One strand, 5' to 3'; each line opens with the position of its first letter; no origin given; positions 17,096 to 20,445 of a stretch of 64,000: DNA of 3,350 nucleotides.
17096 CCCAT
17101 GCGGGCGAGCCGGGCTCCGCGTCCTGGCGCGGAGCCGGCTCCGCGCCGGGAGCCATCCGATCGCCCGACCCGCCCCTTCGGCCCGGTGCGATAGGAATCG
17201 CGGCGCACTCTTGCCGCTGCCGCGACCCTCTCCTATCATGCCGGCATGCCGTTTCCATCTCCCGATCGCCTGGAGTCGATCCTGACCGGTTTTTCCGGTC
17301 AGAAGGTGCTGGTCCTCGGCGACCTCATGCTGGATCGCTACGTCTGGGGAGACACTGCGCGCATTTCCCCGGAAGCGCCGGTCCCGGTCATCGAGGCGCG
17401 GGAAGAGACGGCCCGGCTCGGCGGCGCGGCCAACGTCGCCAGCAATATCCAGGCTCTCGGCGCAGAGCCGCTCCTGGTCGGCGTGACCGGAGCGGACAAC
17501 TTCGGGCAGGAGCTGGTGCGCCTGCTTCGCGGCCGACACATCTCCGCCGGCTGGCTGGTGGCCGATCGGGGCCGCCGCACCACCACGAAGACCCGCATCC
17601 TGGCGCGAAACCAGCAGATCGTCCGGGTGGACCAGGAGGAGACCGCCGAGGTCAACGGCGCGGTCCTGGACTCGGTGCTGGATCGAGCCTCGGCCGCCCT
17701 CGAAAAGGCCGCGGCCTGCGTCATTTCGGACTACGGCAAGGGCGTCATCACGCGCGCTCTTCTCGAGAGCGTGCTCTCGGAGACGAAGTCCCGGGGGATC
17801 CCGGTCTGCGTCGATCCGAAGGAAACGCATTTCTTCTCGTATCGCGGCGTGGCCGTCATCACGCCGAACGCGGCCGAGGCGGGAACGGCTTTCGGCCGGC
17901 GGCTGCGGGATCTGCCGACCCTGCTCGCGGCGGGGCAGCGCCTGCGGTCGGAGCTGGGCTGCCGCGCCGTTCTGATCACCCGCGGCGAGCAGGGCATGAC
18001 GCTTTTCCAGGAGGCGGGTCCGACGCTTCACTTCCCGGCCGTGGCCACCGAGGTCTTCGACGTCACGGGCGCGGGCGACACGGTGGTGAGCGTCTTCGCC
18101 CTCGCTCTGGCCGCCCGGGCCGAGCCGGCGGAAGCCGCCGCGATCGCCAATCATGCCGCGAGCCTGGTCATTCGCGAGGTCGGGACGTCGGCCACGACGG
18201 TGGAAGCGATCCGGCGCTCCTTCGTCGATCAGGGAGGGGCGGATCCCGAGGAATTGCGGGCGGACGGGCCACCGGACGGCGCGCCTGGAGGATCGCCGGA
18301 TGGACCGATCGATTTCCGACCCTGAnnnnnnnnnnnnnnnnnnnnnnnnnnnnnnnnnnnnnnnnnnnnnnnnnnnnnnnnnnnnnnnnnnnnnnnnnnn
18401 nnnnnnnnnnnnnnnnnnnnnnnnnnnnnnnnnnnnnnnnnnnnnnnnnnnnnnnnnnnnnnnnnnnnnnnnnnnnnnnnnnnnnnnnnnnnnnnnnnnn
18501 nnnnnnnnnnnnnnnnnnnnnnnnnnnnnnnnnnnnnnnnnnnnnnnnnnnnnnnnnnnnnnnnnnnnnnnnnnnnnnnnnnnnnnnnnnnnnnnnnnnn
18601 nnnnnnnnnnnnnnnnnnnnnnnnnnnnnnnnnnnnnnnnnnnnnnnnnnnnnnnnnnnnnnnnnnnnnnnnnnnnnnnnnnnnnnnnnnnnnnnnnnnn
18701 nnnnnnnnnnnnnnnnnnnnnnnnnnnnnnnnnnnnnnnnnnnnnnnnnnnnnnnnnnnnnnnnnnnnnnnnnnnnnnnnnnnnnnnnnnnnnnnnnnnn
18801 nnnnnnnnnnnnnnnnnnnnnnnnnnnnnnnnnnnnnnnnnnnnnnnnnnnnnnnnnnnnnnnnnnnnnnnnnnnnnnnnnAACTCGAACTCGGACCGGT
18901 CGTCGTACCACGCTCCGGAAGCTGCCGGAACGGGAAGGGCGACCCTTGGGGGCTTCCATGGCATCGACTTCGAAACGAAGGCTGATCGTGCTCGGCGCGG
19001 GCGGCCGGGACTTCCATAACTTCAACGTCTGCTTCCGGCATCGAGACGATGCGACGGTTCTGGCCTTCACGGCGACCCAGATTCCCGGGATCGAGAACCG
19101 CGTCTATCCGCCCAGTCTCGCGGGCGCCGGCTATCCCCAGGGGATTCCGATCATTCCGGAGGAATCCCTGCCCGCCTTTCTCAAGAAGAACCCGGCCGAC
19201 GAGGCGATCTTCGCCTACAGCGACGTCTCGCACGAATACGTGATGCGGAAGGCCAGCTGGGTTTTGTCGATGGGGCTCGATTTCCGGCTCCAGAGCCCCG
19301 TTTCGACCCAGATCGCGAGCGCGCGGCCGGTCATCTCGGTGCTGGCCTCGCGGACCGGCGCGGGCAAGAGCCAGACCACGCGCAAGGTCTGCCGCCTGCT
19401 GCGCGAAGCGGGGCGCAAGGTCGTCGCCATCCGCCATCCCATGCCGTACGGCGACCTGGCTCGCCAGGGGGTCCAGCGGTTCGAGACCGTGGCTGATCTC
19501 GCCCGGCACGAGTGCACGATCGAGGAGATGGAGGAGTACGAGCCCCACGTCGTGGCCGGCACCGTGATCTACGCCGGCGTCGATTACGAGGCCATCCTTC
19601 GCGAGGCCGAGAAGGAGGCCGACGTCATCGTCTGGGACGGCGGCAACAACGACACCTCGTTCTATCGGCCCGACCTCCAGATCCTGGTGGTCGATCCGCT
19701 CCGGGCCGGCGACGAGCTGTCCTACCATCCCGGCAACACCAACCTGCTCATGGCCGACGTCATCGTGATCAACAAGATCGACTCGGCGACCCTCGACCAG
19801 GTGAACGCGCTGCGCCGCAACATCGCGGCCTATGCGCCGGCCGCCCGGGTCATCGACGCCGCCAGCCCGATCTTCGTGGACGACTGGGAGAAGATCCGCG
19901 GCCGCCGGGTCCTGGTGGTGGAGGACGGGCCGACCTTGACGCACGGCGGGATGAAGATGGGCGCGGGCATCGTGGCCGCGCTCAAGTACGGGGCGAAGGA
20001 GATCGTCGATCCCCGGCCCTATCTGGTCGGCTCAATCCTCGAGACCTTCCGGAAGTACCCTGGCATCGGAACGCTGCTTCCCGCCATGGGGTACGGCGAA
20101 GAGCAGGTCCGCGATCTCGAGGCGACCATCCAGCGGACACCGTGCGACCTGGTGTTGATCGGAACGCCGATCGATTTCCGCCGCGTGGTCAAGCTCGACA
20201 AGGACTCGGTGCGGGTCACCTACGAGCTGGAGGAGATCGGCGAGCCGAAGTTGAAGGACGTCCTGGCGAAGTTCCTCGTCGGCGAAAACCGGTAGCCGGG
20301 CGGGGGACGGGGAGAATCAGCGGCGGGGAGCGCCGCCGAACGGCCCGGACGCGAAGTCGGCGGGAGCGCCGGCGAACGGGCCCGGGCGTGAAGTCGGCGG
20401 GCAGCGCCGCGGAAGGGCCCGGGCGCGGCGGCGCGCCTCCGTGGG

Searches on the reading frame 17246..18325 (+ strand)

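Call 17: search_protein_families(library=pfam, proteins=[window:17246-18325:+], max_evalue=0.001)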
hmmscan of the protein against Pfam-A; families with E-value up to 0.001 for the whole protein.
window:17246-18325:+ (359 aa): 2 families
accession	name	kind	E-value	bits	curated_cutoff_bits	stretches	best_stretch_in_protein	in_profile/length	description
PF00294.29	PfkB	-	8.3e-46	157.1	25.8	1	19-317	2-298/302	pfkB family carbohydrate kinase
PF08543.17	Phos_pyr_kin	-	7e-09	35.8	27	1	202-309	120-232/246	Phosphomethylpyrimidine kinase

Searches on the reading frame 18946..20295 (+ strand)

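Call 17: search_protein_families(library=pfam, proteins=[window:18946-20295:+], max_evalue=0.001)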
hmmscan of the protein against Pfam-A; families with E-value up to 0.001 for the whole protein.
window:18946-20295:+ (449 aa): 1 family
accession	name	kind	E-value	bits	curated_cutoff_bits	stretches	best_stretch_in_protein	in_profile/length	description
PF02492.25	cobW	-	3.2e-05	24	20.7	1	238-303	111-179/180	CobW/HypB/UreG, nucleotide-binding domain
